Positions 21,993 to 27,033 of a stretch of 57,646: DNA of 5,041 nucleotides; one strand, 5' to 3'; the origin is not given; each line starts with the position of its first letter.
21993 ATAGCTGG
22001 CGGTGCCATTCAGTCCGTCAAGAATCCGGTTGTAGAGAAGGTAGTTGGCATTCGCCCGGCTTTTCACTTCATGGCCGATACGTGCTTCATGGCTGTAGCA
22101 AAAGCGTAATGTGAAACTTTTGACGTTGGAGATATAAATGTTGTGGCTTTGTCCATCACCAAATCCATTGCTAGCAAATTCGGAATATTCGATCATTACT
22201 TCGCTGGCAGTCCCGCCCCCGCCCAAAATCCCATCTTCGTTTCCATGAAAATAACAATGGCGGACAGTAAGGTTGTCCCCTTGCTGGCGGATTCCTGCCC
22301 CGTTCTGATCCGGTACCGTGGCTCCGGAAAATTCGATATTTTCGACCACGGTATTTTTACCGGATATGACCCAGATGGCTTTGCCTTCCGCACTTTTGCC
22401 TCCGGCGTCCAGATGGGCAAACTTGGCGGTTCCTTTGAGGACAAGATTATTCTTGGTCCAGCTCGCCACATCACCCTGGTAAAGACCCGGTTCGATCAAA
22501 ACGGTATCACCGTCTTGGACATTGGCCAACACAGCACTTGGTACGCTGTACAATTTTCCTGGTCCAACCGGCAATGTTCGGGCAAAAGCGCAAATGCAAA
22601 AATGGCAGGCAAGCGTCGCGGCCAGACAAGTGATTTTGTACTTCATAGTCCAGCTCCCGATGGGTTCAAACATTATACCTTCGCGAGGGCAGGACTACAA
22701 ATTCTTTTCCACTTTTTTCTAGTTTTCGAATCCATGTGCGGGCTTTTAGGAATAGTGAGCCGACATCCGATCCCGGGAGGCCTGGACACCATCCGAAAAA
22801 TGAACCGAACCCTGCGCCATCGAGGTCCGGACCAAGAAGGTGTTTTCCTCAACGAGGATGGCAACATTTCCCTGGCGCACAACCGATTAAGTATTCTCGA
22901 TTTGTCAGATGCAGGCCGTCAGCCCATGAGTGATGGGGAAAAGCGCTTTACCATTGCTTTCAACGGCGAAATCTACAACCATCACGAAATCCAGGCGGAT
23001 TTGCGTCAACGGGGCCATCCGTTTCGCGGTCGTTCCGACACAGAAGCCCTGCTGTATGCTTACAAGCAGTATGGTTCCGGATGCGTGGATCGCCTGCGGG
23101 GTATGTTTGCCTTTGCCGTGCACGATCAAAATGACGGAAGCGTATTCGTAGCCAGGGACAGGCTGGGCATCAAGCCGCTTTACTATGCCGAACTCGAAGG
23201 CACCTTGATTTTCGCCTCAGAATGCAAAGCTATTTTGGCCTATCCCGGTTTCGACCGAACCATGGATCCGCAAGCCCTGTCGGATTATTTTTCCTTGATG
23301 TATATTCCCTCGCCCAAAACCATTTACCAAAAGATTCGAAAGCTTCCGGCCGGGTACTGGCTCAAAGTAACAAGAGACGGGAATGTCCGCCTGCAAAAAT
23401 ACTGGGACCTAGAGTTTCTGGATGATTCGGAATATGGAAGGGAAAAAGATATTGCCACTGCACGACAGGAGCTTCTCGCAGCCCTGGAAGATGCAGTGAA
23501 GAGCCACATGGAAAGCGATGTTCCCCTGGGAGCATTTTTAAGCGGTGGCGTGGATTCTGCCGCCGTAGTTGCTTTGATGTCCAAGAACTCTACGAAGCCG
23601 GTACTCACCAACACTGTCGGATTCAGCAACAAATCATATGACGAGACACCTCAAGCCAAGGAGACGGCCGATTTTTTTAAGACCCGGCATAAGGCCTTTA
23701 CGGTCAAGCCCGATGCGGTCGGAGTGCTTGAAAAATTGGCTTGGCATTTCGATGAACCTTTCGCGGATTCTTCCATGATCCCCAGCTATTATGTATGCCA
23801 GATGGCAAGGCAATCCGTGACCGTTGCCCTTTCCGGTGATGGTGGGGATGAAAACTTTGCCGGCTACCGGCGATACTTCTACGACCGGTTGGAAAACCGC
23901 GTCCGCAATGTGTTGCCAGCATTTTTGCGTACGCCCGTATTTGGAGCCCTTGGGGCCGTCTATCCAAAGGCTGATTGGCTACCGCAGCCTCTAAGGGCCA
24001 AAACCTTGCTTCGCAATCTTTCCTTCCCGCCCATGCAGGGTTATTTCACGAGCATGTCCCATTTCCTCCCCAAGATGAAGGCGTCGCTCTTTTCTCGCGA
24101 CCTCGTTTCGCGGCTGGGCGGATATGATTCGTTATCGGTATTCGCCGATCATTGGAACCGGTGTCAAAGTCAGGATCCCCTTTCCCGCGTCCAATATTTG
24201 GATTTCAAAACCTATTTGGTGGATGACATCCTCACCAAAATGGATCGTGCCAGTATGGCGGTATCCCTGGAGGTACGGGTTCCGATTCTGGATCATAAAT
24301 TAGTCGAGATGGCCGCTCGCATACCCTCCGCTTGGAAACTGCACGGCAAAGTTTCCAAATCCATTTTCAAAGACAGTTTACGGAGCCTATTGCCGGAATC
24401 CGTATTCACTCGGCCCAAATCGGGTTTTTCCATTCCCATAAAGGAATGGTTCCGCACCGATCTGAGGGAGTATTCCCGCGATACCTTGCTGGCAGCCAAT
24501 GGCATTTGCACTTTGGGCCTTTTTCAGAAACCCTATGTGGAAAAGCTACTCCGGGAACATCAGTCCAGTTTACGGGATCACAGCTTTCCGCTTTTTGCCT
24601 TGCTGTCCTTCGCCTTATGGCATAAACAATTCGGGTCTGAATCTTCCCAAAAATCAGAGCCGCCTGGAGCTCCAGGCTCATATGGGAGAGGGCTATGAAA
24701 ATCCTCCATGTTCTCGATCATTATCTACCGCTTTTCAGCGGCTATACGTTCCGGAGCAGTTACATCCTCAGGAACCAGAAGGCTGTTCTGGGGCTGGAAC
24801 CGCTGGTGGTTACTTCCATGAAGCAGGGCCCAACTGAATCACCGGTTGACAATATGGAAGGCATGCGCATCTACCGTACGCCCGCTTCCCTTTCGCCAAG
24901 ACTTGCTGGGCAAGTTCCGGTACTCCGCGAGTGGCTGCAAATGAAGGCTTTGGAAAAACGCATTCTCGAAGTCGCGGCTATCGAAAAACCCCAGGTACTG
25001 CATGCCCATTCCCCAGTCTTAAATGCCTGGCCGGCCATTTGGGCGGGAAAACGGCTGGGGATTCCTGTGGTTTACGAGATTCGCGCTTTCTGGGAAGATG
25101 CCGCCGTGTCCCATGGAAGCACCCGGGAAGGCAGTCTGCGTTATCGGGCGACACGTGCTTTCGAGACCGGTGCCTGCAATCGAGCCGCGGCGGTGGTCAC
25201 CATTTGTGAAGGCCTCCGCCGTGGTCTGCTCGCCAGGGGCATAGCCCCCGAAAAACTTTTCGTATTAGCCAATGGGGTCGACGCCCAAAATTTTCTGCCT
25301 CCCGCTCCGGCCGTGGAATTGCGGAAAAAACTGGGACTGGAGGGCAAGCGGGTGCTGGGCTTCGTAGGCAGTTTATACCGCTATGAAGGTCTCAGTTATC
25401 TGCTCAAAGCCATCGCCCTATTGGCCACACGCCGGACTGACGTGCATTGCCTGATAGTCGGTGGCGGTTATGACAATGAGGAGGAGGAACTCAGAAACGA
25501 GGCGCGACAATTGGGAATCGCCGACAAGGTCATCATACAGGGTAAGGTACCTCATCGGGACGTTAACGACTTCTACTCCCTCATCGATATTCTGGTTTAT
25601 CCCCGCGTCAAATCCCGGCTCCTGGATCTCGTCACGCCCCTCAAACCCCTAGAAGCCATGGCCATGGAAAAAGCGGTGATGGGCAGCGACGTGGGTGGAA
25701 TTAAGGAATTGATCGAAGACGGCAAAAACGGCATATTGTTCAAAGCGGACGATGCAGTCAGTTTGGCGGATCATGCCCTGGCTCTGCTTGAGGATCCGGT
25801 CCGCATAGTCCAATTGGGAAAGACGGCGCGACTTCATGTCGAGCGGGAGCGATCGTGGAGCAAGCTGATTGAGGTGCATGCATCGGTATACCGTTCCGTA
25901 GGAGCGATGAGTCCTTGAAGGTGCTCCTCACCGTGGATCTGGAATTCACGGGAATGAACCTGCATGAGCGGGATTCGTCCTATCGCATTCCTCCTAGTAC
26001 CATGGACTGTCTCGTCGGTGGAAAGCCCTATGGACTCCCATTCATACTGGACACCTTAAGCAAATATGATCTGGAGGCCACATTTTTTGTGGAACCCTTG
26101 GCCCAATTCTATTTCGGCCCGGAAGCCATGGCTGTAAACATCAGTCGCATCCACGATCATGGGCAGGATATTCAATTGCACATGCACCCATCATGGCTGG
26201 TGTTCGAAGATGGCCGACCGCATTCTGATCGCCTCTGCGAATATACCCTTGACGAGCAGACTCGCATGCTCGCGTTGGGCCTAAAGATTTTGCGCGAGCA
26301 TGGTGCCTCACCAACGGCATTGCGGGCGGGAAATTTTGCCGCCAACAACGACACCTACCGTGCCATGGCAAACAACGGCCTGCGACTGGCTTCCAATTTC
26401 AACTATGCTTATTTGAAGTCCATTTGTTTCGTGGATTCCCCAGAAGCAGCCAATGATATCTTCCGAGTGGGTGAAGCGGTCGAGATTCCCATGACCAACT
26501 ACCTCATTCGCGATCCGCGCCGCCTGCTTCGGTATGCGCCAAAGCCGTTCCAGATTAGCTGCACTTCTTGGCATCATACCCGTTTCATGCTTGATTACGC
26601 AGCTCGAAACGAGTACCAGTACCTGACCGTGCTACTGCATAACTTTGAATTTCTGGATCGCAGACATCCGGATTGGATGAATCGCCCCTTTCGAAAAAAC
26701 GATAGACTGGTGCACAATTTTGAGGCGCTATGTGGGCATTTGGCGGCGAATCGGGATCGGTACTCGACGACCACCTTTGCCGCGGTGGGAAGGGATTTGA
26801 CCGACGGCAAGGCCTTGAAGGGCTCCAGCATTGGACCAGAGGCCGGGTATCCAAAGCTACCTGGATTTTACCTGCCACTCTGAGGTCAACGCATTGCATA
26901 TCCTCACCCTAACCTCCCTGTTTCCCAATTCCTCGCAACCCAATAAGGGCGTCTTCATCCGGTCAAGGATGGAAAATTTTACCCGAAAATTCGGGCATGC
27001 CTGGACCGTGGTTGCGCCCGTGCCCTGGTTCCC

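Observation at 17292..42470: Dispersed Dlt-like four-part set (adenylating ligase, DltC-like carrier, MBOAT, DltD-like anchor) inside a PEP-CTERM/exosortase EPS island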

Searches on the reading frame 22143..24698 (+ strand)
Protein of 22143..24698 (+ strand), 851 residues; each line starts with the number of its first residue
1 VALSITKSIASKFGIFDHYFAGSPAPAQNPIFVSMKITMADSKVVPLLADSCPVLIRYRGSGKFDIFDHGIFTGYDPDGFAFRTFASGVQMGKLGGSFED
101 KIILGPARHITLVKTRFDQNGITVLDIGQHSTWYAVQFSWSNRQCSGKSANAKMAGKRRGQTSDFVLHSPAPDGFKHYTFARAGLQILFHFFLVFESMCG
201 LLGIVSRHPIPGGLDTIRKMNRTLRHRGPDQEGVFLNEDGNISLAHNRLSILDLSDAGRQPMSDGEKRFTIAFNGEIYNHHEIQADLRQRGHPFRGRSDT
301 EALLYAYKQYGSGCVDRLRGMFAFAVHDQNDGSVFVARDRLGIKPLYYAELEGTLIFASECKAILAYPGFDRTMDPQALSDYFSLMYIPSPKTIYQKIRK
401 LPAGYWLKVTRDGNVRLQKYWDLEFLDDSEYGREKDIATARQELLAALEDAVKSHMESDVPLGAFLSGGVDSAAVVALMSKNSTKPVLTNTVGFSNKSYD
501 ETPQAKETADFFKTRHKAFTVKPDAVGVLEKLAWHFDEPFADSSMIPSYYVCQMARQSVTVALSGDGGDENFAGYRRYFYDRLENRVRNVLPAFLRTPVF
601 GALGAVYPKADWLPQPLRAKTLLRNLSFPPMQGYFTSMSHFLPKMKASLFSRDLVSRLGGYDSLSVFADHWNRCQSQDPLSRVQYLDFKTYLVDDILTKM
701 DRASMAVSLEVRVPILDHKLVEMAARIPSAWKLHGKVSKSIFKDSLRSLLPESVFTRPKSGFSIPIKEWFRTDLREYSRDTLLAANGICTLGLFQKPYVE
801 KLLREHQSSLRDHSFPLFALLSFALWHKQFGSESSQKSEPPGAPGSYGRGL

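Call 7: search_protein_families(library=ncbifam, proteins=[window:22143-24698:+], max_evalue=0.00001)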
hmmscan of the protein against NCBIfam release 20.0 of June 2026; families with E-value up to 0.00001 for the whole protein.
window:22143-24698:+ (851 aa): 9 families
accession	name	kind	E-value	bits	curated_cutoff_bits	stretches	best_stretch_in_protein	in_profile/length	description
TIGR03108.1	eps_aminotran_1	hypoth_equivalog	2.7e-227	756.4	816.9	1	198-824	1-622/628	XrtA/PEP-CTERM system amidotransferase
TIGR01536.1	asn_synth_AEB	equivalog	4.9e-144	481.2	267.1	1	199-762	1-517/517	asparagine synthase (glutamine-hydrolyzing)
TIGR03104.1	trio_amidotrans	equivalog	2.9e-128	428.7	570.1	2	198-590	1-393/589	N-acetylglutaminylglutamine amidotransferase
NF006949.0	PRK09431.1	equivalog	4.6e-87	292.8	499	3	198-365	1-166/554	asparagine synthase B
NF033535.1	lass_lactam_cya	exception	1.5e-71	241.8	525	2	198-573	1-377/668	lasso peptide isopeptide bond-forming cyclase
NF033561.1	macrolact_Ik_Al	subfamily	4.8e-17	61.8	300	1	324-573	83-332/561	albusnodin/ikarugamycin family macrolactam cyclase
TIGR01134.1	purF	equivalog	2.2e-10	40.5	350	1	239-377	63-212/432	amidophosphoribosyltransferase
NF001484.0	PRK00331.1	subfamily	2.1e-08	33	381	1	242-367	67-201/601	isomerizing glutamine--fructose-6-phosphate transaminase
TIGR01135.1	glmS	equivalog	3.2e-07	29.2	418.05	1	242-367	66-200/607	glutamine--fructose-6-phosphate transaminase (isomerizing)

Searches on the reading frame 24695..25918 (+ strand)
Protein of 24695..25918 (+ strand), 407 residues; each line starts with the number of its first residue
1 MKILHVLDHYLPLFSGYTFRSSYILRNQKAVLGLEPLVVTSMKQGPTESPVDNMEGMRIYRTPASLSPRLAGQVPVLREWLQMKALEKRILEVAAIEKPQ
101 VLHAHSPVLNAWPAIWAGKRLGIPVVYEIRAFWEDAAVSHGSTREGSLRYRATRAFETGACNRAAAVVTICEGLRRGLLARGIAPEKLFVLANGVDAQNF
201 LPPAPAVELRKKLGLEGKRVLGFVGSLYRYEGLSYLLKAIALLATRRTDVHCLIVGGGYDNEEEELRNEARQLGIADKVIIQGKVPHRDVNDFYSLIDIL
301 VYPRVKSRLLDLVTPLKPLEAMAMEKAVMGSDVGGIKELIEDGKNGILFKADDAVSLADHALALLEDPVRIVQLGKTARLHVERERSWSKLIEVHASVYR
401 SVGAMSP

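Call 7: search_protein_families(library=ncbifam, proteins=[window:24695-25918:+], max_evalue=0.00001)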
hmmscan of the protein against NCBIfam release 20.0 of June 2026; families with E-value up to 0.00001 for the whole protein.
window:24695-25918:+ (407 aa): 25 families
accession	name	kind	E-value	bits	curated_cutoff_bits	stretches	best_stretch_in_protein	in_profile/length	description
TIGR04063.1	stp3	hypoth_equivalog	1.1e-152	508.6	442.05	1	2-402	1-395/397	TIGR04063 family PEP-CTERM/XrtA system glycosyltransferase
TIGR02149.1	glgA_Coryne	subfamily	8.2e-28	97.6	302.4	1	150-402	131-390/391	glycogen synthase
NF041876.1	EPS_EpsE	equivalog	1.1e-25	90.7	400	1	181-385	181-379/389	exopolysaccharide biosynthesis GT4 family glycosyltransferase EpsE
TIGR03449.1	mycothiol_MshA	equivalog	1.8e-24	86.4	462.5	1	119-401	122-402/406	D-inositol-3-phosphate glycosyltransferase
NF053787.1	GlcN_PG_synth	equivalog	1.2e-23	83.5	480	1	97-402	81-359/361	N-acetylglucosaminyl phosphatidylglycerol synthase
TIGR03999.1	thiol_BshA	equivalog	1.4e-23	83.4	273.7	1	76-402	62-373/375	N-acetyl-alpha-D-glucosaminyl L-malate synthase BshA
TIGR03088.1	stp2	hypoth_equivalog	1.8e-23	83.2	409.05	1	182-401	156-372/374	TIGR03088 family PEP-CTERM/XrtA system glycosyltransferase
NF038298.1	EPS_HpsO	equivalog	1.4e-19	70.2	575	1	192-377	175-362/388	hormogonium polysaccharide biosynthesis glycosyltransferase HpsO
NF007640.0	PRK10307.1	subfamily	2.2e-18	66.4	276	1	55-392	64-397/411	WcaI family glycosyltransferase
NF047684.1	TeichurnBiosyTuaC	equivalog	1.9e-16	60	550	1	150-381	152-368/391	teichuronic acid biosynthesis protein TuaC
TIGR04047.1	MSMEG_0565_glyc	hypoth_equivalog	1.2e-15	57.5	259.85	1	160-400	135-372/373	MSMEG_0565 family glycosyltransferase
TIGR04157.1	glyco_rSAM_CFB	subfamily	1.9e-14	53.5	400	1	181-388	188-395/406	TIGR04157 family glycosyltransferase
NF012028.0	PRK15484.1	subfamily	5.9e-13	48.6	618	1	179-393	154-369/380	lipopolysaccharide N-acetylglucosaminyltransferase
NF047676.1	TeichurnBiosyTuaH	equivalog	7.4e-13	48.1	550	1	125-393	121-378/384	teichuronic acid biosynthesis protein TuaH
NF038229.1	Glyco4_Geo_Pelo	equivalog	7.6e-13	48.2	400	1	153-402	99-336/338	GPMC system family 4 glycosyltransferase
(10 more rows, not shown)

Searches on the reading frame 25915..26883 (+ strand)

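Call 7: search_protein_families(library=ncbifam, proteins=[window:25915-26883:+], max_evalue=0.00001)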
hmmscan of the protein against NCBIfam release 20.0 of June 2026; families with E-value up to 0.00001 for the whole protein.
window:25915-26883:+ (322 aa): 0 families

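Call 8: search_protein_families(library=pfam, proteins=[window:25915-26883:+], max_evalue=1)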
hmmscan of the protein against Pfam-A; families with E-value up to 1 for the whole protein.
window:25915-26883:+ (322 aa): 3 families
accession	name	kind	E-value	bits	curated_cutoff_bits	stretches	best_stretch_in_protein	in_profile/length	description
PF01522.26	Polysacc_deac_1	-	1.8e-05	25.2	23.1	1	42-89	22-64/124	Polysaccharide deacetylase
PF10096.14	DUF2334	-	0.00086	19.4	26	1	110-202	95-154/203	Uncharacterized protein conserved in bacteria (DUF2334)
PF20408.4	Abhydrolase_11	-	0.052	13.7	27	1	221-277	16-72/193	Alpha/beta hydrolase domain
